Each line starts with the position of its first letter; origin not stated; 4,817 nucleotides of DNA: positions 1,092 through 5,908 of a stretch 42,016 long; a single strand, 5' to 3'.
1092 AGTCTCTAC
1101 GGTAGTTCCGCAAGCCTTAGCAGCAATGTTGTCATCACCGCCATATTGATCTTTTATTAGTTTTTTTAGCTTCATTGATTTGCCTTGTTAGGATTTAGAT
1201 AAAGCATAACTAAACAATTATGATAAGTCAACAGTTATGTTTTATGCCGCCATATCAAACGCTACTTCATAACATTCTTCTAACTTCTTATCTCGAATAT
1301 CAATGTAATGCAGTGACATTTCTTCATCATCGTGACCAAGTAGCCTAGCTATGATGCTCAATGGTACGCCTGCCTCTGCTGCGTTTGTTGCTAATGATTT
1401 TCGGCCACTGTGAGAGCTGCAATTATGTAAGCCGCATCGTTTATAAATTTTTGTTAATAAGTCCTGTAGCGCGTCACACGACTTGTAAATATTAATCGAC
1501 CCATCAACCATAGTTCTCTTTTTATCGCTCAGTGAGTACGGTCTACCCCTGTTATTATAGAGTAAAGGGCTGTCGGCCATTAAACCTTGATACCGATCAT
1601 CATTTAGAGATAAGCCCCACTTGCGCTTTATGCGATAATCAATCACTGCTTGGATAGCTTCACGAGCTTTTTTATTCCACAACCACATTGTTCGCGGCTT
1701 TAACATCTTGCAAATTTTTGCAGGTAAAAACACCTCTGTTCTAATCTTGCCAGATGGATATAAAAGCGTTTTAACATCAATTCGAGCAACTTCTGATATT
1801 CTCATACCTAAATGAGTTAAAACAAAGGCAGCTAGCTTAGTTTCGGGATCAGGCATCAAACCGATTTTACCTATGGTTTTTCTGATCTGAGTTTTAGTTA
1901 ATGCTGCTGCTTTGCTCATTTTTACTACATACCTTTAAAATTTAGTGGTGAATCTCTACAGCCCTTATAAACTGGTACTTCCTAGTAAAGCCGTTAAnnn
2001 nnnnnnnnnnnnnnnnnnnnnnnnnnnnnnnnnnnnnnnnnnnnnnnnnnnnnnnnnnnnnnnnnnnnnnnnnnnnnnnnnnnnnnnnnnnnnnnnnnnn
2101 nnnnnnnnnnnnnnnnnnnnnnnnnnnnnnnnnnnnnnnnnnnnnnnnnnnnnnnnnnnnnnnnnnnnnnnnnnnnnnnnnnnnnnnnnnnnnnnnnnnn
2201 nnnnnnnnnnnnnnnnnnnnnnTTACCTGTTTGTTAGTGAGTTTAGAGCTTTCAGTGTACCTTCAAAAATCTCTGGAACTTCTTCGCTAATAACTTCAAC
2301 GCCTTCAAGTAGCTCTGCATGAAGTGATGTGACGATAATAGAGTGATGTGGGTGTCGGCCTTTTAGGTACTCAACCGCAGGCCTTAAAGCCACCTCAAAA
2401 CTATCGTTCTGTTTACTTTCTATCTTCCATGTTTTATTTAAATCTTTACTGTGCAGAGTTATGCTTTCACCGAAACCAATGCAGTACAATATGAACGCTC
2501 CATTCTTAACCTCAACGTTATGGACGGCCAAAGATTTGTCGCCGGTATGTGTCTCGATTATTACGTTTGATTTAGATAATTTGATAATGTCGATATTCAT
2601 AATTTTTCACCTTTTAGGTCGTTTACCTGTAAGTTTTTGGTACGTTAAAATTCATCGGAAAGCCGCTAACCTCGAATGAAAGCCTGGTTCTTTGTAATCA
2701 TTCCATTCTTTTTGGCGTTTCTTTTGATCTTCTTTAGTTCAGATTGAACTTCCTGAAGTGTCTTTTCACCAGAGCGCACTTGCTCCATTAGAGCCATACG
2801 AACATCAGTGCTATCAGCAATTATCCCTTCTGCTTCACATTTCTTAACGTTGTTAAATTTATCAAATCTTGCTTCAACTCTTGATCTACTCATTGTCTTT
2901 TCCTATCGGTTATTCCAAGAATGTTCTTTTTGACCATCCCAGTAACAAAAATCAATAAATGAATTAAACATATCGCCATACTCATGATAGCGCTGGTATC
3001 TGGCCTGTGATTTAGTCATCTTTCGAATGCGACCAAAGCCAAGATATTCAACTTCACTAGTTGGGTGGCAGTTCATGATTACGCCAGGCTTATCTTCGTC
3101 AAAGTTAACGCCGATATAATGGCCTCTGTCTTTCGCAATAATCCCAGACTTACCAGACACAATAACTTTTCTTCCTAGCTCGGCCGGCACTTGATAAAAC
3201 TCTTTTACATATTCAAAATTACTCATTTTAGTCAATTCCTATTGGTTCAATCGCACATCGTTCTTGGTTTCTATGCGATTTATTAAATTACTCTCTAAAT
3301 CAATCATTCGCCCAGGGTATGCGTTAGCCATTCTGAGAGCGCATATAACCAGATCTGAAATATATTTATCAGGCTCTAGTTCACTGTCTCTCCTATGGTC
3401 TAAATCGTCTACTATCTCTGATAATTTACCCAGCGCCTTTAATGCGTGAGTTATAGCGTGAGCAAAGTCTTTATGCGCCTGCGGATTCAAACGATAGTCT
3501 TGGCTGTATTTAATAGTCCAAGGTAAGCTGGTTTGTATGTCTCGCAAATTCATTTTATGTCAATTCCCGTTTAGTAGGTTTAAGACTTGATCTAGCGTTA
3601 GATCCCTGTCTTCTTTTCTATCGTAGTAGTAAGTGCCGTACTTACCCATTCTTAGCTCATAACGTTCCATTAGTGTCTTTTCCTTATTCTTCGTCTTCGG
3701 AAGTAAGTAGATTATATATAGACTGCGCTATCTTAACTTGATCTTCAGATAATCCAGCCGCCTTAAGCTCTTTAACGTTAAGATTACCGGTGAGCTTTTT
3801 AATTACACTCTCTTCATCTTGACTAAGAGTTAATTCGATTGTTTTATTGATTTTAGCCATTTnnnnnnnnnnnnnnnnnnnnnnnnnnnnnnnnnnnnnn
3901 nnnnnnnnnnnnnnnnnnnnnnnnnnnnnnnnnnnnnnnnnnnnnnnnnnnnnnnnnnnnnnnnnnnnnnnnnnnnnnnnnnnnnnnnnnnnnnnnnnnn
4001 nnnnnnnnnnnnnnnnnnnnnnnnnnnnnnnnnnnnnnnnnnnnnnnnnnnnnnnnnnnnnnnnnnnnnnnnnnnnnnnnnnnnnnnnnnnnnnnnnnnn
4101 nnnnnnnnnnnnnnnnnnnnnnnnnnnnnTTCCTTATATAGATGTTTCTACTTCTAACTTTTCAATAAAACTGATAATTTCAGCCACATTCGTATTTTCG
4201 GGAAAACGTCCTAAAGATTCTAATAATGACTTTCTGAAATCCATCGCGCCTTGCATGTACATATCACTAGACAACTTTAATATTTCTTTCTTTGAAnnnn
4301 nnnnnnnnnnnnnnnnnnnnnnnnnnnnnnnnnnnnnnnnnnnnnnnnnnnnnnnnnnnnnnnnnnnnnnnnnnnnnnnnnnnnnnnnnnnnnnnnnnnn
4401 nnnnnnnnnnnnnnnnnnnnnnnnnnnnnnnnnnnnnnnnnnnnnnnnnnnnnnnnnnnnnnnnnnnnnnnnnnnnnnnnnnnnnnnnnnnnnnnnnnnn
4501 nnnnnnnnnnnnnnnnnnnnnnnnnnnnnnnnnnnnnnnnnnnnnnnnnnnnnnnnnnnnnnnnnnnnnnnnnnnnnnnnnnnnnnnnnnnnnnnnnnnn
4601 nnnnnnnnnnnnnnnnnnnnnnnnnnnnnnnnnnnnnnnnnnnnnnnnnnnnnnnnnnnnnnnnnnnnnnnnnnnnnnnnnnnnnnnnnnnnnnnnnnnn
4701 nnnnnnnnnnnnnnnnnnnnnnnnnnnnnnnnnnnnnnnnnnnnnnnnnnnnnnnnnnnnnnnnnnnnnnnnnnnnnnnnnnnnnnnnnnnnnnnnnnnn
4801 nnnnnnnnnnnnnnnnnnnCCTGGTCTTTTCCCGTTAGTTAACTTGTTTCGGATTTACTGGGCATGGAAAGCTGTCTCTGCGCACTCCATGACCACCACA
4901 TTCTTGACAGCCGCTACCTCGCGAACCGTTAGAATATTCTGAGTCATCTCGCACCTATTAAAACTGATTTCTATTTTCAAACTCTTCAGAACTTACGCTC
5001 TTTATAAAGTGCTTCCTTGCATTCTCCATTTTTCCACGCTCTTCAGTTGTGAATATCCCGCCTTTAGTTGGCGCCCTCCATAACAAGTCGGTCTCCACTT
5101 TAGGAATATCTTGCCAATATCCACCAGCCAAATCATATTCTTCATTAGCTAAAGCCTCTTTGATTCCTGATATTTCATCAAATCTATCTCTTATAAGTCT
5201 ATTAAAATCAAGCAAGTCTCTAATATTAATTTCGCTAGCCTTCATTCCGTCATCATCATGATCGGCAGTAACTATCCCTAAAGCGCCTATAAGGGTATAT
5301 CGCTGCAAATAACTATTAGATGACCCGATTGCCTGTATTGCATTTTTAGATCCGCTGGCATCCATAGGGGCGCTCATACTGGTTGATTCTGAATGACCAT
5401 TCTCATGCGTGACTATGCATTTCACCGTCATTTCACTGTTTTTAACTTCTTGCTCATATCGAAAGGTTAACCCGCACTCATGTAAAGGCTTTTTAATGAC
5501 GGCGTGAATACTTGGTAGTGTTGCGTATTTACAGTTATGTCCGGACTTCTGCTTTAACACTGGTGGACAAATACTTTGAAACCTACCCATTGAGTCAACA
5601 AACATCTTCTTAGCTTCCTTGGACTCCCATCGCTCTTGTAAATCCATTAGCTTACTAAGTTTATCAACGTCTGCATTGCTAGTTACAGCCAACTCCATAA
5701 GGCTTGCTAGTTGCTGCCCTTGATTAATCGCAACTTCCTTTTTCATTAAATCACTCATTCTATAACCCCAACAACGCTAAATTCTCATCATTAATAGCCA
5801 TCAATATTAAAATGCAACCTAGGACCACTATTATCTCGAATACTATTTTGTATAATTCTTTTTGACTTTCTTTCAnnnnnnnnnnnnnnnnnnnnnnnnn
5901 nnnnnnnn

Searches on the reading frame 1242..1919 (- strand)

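Call 88: search_protein_families(library=pfam, proteins=[window:1242-1919:-], max_evalue=0.1)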
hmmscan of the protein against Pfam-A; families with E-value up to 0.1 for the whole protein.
window:1242-1919:- (225 aa): 1 family
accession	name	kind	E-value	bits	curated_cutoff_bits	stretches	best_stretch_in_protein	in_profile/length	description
PF00589.27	Phage_integrase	-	2.1e-14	54.1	27.1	1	27-210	24-170/172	Phage integrase family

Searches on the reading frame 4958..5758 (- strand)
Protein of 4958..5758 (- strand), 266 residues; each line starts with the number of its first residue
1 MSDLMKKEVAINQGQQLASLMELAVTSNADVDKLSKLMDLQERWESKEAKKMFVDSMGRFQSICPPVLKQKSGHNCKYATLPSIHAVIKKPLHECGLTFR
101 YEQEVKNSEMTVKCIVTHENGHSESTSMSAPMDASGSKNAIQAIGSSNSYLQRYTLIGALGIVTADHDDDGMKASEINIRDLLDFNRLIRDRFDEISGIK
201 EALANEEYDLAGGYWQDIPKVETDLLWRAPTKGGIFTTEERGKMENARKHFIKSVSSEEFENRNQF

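Call 88: search_protein_families(library=pfam, proteins=[window:4958-5758:-], max_evalue=0.1)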
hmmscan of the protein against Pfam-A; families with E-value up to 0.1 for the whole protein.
window:4958-5758:- (266 aa): 4 families
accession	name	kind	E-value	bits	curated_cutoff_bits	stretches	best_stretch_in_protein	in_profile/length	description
PF04404.17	ERF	-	3.5e-18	66.5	25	1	60-175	8-130/153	ERF superfamily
PF12374.13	Dmrt1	-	0.0066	17.3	22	1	102-149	15-62/71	Double-sex mab3 related transcription factor 1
PF00332.24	Glyco_hydro_17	-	0.055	13.5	28.2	1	25-128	53-147/306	Glycosyl hydrolases family 17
PF20663.3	COG4_N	-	0.09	13.3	27.3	0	178-225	48-95/107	Conserved oligomeric Golgi complex subunit 4, N-terminal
